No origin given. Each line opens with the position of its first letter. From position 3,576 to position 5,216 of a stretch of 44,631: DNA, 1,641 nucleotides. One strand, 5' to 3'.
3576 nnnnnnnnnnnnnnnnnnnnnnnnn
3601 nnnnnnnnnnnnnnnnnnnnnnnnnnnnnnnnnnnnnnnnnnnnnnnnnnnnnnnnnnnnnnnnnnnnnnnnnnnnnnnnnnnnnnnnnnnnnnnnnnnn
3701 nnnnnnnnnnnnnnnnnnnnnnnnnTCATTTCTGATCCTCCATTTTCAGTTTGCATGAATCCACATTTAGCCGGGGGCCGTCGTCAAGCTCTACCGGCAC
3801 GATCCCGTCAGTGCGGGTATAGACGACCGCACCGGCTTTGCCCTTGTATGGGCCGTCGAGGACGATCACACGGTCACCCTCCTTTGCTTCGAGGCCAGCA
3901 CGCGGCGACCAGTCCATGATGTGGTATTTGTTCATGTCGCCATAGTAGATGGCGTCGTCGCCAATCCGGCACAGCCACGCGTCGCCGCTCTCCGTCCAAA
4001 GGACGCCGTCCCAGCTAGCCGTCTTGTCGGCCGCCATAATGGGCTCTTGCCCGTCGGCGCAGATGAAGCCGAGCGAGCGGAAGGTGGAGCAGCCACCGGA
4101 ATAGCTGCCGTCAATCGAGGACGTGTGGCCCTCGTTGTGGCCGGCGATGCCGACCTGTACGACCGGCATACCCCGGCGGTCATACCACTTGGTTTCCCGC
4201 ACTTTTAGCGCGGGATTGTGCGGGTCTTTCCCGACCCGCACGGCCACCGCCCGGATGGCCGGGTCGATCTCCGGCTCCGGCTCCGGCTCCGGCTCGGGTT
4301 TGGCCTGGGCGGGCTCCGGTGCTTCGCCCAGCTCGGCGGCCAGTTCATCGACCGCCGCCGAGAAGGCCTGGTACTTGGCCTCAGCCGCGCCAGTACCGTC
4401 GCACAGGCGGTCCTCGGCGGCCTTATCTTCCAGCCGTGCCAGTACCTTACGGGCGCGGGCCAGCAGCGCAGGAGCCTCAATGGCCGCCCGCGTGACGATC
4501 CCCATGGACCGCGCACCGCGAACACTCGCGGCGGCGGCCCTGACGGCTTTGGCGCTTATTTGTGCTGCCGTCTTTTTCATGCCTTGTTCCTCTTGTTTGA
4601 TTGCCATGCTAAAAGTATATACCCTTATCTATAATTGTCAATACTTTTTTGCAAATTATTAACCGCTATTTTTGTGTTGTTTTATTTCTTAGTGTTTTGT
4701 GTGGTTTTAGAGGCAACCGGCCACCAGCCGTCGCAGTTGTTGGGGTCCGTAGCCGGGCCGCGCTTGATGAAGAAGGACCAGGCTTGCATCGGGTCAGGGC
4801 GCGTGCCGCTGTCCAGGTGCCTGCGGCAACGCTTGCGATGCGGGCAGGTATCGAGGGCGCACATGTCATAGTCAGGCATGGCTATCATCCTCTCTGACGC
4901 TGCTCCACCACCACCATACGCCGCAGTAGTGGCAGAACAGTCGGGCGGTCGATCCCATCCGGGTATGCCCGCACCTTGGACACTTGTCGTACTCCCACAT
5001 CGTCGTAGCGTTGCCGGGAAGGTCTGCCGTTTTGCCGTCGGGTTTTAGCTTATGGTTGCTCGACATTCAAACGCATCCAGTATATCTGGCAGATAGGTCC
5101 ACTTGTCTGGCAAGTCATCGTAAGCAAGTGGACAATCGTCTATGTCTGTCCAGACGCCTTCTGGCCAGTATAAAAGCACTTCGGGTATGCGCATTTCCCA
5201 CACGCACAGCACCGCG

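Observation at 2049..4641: GC-rich seven-gene cassette with its own near-consensus promoter at the distal end of the early-left operon (second copy 39241-41833)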

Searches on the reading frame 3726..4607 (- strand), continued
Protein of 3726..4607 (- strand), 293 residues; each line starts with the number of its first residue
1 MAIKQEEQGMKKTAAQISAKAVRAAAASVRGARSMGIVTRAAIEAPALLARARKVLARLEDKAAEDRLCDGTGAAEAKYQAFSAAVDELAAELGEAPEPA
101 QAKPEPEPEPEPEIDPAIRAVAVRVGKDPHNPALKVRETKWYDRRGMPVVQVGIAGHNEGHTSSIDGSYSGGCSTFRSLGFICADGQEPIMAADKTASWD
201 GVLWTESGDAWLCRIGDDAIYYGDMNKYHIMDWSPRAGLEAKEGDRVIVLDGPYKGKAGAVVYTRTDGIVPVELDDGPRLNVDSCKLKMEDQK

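Call 92: search_protein_families(library=pfam, max_evalue=0.01, proteins=[L154:4672-5004:+, L157:1973-2452:+, L160:892-1308:+, L160:1318-1650:+, L156:15-338:+, L156:842-1132:+, L162:424-732:+, L154:5246-5899:+, L157:1542-1973:+, L155:53-571:+])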
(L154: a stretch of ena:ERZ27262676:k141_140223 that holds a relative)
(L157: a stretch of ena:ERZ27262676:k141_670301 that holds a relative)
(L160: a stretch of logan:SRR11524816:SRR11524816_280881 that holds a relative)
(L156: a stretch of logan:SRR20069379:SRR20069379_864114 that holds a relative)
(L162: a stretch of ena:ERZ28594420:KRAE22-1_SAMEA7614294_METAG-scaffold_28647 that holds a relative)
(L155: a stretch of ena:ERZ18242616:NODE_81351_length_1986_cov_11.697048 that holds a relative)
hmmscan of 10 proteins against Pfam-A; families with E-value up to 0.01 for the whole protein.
L154:4672-5004:+ (110 aa): 1 family
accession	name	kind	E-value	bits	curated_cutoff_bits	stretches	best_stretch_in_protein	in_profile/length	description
PF08960.15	STIV_B116-like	-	1e-08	35.7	26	1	4-88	4-87/101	STIV B116-like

L157:1973-2452:+ (159 aa): 0 families

L160:892-1308:+ (138 aa): 0 families

L160:1318-1650:+ (110 aa): 0 families

L156:15-338:+ (107 aa): 0 families

L156:842-1132:+ (96 aa): 0 families

L162:424-732:+ (102 aa): 0 families

L154:5246-5899:+ (217 aa): 0 families

L157:1542-1973:+ (143 aa): 0 families

L155:53-571:+ (172 aa): 0 families

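Call 93: search_protein_families(library=padloc, max_evalue=0.01, proteins=[L154:4672-5004:+, L157:1973-2452:+, L160:892-1308:+, L160:1318-1650:+, L156:15-338:+, L156:842-1132:+, L162:424-732:+, L154:5246-5899:+, L157:1542-1973:+, L155:53-571:+])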
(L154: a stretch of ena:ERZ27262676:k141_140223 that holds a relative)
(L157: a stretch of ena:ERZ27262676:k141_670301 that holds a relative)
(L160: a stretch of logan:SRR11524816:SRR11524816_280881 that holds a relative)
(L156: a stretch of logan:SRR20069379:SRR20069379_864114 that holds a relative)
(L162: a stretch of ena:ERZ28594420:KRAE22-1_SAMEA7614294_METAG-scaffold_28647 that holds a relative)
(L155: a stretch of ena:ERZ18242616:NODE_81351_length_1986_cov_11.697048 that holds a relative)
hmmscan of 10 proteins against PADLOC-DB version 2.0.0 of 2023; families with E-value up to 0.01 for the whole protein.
L154:4672-5004:+ (110 aa): 1 family
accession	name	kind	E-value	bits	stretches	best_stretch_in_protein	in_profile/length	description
PDLC01147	Csx16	-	1.8e-09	36.3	1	24-89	20-85/105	Csx16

L157:1973-2452:+ (159 aa): 4 families
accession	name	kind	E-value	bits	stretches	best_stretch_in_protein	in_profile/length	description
PDLC01384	Csx20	-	7.7e-09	34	1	83-118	88-122/128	"CAS-I,CAS-III; associated"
PDLC01659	Csx20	-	6.3e-06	24.4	1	83-117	88-121/128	"CAS-I,CAS-III; associated"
PDLC01038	Csx15/20/peptidase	-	0.00018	19.8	1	82-117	79-113/118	peptidase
PDLC01843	CARF2--CARF_HEPN_CSX20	-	0.0076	13.2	1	33-116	422-492/498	-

L160:892-1308:+ (138 aa): 0 families

L160:1318-1650:+ (110 aa): 0 families

L156:15-338:+ (107 aa): 3 families
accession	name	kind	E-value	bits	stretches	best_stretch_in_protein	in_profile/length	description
PDLC01138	Unk_01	-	1e-22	78.8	1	1-106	1-99/103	"Unknown small protein, sometimes fused to CARF"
PDLC01139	Unk_01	-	6.5e-07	27.9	1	54-104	28-75/86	"Unknown small protein, sometimes fused to CARF"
PDLC01060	C3a69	-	3.5e-06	25.4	1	1-107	1-90/102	Unknown function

L156:842-1132:+ (96 aa): 0 families

L162:424-732:+ (102 aa): 0 families

L154:5246-5899:+ (217 aa): 0 families

L157:1542-1973:+ (143 aa): 0 families

L155:53-571:+ (172 aa): 0 families

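Call 96: search_protein_families(library=padloc, max_evalue=0.01, proteins=[P0138, P0142, P0131, P0149, P0163, P0168, P0126, P0127, P0128, P0130])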
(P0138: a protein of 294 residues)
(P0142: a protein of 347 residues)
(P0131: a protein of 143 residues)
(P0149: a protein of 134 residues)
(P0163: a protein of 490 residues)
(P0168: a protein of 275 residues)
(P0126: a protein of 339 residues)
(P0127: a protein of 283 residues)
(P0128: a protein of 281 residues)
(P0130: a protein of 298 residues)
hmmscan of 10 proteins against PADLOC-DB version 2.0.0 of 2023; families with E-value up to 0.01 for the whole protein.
P0138 (294 aa): 0 families

P0142 (347 aa): 0 families

P0131 (143 aa): 0 families

P0149 (134 aa): 0 families

P0163 (490 aa): 0 families

P0168 (275 aa): 0 families

P0126 (339 aa): 0 families

P0127 (283 aa): 0 families

P0128 (281 aa): 0 families

P0130 (298 aa): 0 families

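Call 103: fold_search(model_id=the predicted structure, library=viral)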
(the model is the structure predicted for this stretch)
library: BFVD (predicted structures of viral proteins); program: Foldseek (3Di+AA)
matches with E <= 10: 407; with E <= 0.001: 0
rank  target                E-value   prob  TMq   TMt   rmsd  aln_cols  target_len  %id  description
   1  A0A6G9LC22            6.5e-03  1.00  0.13  0.53   5.0        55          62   33  (no name in the UniProt tables at hand)
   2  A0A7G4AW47            6.9e-03  1.00  0.15  0.75   2.7        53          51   36  KOW domain-containing protein [Streptomyces phage Coruscant]
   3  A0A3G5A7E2            1.1e-02  0.41  0.14  0.20  16.8       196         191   12  Uncharacterized protein [Hyperionvirus sp.]
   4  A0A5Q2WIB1            1.3e-02  1.00  0.16  0.75   2.3        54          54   26  KOW domain-containing protein [Streptomyces phage Daubenski]
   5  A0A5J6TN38            1.8e-02  0.38  0.15  0.19  19.9       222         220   13  Uncharacterized protein [Mycobacterium phage Lemuria]
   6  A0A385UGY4            1.9e-02  1.00  0.15  0.63   2.9        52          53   33  KOW domain-containing protein [Streptomyces phage Yaboi]
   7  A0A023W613            1.9e-02  1.00  0.13  0.22   4.8        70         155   27  KOW domain-containing protein [Serratia phage PS2]
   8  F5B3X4                2.0e-02  0.20  0.11  0.16  17.2       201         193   19  (no name in the UniProt tables at hand)
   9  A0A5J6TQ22            2.1e-02  0.57  0.13  0.14  14.3       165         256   16  (no name in the UniProt tables at hand)
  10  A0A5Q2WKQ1            2.9e-02  0.99  0.13  0.57   3.6        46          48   28  (no name in the UniProt tables at hand)
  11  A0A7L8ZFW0            2.9e-02  0.99  0.14  0.51   3.3        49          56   24  (no name in the UniProt tables at hand)
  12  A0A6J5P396            3.1e-02  0.98  0.14  0.07   7.2        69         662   23  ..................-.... domain-containing protein [uncultured Caudovirales phage]
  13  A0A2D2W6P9            3.1e-02  0.91  0.13  0.37   7.0        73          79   23  (no name in the UniProt tables at hand)
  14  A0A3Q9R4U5            3.3e-02  0.97  0.11  0.46   8.1        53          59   19  KOW domain-containing protein [Streptomyces phage Gilson]
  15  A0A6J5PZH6            4.6e-02  0.18  0.12  0.15  21.6       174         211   10  NusG Transcription antiterminator [uncultured Caudovirales phage]
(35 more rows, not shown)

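Call 109: find_encoding_contigs(protein=P0127, flank=4000, max_places=4)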
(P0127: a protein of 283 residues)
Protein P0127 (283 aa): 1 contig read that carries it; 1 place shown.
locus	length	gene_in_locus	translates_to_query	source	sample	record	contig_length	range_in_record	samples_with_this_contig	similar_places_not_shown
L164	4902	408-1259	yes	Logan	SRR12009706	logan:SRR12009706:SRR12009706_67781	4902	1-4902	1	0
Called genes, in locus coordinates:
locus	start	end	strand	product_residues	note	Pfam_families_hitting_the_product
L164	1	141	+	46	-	?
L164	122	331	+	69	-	-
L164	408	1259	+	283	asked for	-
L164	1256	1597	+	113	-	PF08960:STIV_B116-like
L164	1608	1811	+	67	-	-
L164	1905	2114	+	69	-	-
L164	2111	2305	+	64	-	-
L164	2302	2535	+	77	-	PF13560:HTH_31 (weak)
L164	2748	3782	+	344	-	PF00589:Phage_integrase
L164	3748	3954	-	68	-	PF12728:HTH_17 (faint)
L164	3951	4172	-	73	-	-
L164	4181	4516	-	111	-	-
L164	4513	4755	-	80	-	PF26207:Phage_phiTE_015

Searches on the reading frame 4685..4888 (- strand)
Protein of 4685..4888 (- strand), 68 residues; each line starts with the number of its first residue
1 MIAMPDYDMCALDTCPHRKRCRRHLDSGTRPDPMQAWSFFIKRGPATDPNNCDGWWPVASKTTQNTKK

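Call 26: search_protein_families(library=ncbifam, max_evalue=1, proteins=[window:4685-4888:-])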
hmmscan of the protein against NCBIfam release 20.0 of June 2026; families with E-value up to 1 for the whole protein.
window:4685-4888:- (68 aa): 0 families

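Call 27: search_protein_families(library=padloc, max_evalue=1, proteins=[window:4685-4888:-])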
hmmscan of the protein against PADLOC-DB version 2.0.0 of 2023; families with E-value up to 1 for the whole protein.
window:4685-4888:- (68 aa): 0 families

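Call 45: search_protein_families(library=pfam, max_evalue=10, proteins=[window:4685-4888:-])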
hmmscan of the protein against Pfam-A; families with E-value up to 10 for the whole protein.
window:4685-4888:- (68 aa): 1 family
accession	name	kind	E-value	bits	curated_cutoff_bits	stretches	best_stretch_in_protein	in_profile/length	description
PF19555.4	DUF6078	-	0.021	15.6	27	1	6-52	14-60/145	Family of unknown function (DUF6078)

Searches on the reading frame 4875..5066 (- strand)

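Call 26: search_protein_families(library=ncbifam, max_evalue=1, proteins=[window:4875-5066:-])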
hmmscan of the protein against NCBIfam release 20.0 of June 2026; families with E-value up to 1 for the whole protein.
window:4875-5066:- (64 aa): 2 families
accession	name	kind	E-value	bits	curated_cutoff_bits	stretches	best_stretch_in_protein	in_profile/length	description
NF001669.0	PRK00432.1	equivalog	0.0044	17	54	1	26-50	26-51/58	30S ribosomal protein S27ae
NF033497.1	rubre_like_arch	subfamily_domain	0.12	12.2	32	1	29-49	3-23/34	rubrerythrin-like domain-containing protein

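Call 27: search_protein_families(library=padloc, max_evalue=1, proteins=[window:4875-5066:-])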
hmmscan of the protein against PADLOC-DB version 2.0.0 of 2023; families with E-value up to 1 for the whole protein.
window:4875-5066:- (64 aa): 0 families

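Call 45: search_protein_families(library=pfam, max_evalue=10, proteins=[window:4875-5066:-])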
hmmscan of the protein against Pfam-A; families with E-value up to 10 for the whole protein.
window:4875-5066:- (64 aa): 8 families
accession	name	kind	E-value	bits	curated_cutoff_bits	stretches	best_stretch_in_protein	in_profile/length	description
PF12773.13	DZR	-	0.0031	18.1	27.3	1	26-49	24-45/45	Double zinc ribbon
PF24460.1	DUF7575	-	0.034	13.9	28.5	2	28-34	5-11/28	Domain of unknown function (DUF7575)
PF18319.7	Zn_ribbon_PriA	-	0.053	13.9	26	1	40-49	14-23/27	PriA DNA helicase Cys-rich region (CRR) domain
PF10571.15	UPF0547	-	0.062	13.9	29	2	40-49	12-21/26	Uncharacterised protein family UPF0547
PF23479.1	Microp_apicomplexa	-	0.13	12.5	27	1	32-52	19-39/65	Apicomplexa microprotein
PF13240.11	Zn_Ribbon_1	-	0.13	12.5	25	2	28-34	1-7/23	zinc-ribbon domain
PF08271.17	Zn_Ribbon_TF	-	0.2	11.7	29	1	28-50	2-27/43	TFIIB zinc-binding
PF13248.11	Zn_ribbon_3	-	0.76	9.8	27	1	28-49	4-23/26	zinc-ribbon domain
